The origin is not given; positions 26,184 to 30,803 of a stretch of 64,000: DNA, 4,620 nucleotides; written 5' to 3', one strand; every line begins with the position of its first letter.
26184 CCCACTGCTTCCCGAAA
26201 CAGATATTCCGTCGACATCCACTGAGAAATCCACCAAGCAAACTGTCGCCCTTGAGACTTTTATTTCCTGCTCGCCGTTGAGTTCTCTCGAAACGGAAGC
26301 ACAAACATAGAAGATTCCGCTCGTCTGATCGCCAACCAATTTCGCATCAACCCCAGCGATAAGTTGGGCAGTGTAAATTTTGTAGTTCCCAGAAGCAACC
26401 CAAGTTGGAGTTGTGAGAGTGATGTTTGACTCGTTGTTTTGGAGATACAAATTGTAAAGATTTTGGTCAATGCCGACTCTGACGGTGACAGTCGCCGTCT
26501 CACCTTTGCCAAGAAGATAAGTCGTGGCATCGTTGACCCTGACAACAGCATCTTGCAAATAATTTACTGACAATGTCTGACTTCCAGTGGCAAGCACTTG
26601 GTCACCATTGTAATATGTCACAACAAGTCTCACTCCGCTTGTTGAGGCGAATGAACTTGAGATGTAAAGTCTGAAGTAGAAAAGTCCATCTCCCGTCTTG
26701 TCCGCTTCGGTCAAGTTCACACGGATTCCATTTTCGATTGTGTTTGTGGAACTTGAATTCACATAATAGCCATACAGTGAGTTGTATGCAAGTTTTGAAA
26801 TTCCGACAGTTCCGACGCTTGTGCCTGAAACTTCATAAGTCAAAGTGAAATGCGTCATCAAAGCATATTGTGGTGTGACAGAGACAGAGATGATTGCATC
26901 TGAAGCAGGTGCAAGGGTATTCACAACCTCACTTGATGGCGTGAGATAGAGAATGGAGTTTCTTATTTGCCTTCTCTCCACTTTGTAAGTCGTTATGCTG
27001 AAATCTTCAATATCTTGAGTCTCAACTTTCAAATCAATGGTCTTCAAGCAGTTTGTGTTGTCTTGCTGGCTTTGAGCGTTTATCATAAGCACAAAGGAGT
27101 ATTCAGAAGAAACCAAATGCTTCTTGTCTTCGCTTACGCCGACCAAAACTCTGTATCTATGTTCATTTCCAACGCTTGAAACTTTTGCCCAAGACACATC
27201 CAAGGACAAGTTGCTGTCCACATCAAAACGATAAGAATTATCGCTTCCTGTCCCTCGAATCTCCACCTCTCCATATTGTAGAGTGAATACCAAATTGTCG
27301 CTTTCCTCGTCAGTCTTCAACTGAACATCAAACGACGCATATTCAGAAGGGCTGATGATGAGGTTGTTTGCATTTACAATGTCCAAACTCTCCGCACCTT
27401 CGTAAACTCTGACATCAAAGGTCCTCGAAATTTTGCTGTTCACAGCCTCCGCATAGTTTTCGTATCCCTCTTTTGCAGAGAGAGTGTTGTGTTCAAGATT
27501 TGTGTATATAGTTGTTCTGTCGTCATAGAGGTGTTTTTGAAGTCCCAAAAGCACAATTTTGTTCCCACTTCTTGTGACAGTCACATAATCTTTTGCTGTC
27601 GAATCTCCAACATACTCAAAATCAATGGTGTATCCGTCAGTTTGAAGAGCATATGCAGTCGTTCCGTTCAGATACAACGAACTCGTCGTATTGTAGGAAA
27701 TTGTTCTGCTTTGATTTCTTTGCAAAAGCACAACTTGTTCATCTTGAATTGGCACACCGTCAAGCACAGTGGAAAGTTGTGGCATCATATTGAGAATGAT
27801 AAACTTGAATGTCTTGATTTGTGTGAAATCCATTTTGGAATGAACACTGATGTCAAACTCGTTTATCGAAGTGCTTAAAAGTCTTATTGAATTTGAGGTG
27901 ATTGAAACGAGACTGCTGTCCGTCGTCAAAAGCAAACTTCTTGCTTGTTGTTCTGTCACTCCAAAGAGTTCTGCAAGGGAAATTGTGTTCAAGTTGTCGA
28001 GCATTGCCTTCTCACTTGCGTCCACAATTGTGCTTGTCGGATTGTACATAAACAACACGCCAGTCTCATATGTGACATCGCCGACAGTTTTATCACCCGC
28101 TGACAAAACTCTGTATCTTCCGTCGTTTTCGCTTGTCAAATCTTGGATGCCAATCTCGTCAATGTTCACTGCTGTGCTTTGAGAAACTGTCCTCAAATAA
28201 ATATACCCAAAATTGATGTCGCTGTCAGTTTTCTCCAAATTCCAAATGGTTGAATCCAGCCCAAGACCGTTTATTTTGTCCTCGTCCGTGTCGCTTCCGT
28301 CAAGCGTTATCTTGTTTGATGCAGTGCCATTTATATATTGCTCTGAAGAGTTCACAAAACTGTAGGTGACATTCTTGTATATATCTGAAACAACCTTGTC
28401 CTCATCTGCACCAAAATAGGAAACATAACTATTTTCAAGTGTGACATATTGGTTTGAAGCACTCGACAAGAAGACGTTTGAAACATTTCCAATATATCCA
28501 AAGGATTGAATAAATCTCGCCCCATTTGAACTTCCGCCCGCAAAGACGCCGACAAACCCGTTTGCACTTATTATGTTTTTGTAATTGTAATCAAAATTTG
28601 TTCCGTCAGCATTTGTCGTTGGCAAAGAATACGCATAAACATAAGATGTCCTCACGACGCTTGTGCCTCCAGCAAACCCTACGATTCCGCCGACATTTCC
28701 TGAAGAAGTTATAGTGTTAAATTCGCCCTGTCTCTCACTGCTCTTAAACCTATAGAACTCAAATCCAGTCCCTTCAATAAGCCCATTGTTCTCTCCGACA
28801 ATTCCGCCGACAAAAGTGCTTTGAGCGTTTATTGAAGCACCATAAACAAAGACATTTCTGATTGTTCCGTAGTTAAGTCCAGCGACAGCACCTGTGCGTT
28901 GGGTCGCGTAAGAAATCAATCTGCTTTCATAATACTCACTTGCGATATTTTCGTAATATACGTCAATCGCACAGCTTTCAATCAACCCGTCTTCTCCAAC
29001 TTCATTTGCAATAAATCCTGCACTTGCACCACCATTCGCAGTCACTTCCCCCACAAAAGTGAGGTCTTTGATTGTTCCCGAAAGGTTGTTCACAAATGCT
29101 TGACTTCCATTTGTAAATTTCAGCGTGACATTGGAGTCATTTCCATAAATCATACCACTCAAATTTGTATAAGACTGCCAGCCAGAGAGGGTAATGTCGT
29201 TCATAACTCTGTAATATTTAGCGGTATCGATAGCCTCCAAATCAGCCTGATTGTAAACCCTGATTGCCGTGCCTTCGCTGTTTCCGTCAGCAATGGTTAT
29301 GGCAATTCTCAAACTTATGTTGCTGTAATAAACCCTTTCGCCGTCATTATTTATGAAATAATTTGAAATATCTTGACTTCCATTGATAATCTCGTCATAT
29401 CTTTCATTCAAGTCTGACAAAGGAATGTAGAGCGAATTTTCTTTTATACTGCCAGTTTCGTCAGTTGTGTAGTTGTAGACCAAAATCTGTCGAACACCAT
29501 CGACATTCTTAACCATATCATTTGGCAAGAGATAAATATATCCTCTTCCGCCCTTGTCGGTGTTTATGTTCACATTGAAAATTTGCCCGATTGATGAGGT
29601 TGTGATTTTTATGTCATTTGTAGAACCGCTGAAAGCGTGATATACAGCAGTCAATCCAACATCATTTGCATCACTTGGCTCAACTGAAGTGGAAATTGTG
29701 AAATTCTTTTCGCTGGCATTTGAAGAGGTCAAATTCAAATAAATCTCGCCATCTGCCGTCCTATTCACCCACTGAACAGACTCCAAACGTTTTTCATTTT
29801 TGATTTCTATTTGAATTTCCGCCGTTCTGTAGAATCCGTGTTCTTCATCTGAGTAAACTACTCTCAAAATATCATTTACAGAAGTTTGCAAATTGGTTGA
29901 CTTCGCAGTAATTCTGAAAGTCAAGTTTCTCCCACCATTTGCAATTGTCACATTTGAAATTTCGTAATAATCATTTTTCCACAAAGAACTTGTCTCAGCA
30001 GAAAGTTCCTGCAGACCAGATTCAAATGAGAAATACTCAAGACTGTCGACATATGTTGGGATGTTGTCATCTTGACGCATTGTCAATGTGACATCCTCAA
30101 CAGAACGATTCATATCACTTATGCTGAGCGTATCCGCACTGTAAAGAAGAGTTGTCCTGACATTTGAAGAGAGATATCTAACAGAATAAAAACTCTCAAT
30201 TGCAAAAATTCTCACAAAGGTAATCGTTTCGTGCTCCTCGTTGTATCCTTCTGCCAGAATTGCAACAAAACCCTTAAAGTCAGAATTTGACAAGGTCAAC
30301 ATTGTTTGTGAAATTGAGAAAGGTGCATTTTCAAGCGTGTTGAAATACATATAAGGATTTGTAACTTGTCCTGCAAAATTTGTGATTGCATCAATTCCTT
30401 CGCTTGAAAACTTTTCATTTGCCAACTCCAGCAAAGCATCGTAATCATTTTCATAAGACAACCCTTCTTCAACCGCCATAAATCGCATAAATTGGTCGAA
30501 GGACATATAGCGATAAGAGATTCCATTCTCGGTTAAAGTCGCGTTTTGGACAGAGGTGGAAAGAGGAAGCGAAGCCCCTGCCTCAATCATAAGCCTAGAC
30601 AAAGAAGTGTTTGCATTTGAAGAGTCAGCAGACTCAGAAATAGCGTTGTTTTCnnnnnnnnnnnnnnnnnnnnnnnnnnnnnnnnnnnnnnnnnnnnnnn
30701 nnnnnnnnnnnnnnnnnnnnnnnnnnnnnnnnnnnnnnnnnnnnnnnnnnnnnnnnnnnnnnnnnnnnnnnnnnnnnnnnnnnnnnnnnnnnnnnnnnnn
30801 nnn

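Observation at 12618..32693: One 20.1-kb gene encodes a 6,691-aa lipid-anchored surface protein made of Ig-like modules and repeated GLUG-type beta-helix blocks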

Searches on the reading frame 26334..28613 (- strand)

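Call 8: search_protein_families(library=pfam, proteins=[window:26334-28613:-], max_evalue=10)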
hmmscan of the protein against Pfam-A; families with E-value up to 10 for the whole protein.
window:26334-28613:- (760 aa): 1 family
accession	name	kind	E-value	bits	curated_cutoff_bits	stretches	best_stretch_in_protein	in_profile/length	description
PF03347.19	TDH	-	0.39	10.7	27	1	39-98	86-145/165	Vibrio thermostable direct hemolysin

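Call 9: search_protein_families(library=ncbifam, proteins=[window:26334-28613:-], max_evalue=10)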
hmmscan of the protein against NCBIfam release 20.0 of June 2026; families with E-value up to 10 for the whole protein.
window:26334-28613:- (760 aa): 0 families

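Call 102: search_protein_families(library=phrogs, proteins=[window:26334-28613:-], max_evalue=0.1)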
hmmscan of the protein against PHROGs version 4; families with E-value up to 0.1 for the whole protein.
window:26334-28613:- (760 aa): 0 families

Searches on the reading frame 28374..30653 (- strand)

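Call 8: search_protein_families(library=pfam, proteins=[window:28374-30653:-], max_evalue=10)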
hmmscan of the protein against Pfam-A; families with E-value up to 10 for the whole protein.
window:28374-30653:- (760 aa): 1 family
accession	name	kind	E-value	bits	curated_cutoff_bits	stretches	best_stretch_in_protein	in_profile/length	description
PF07581.17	Glug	-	9.7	7.3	20.5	1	651-672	2-23/28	The GLUG motif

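Call 9: search_protein_families(library=ncbifam, proteins=[window:28374-30653:-], max_evalue=10)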
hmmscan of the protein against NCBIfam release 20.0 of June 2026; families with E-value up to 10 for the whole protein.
window:28374-30653:- (760 aa): 0 families

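Call 102: search_protein_families(library=phrogs, proteins=[window:28374-30653:-], max_evalue=0.1)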
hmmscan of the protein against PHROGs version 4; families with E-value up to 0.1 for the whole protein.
window:28374-30653:- (760 aa): 0 families
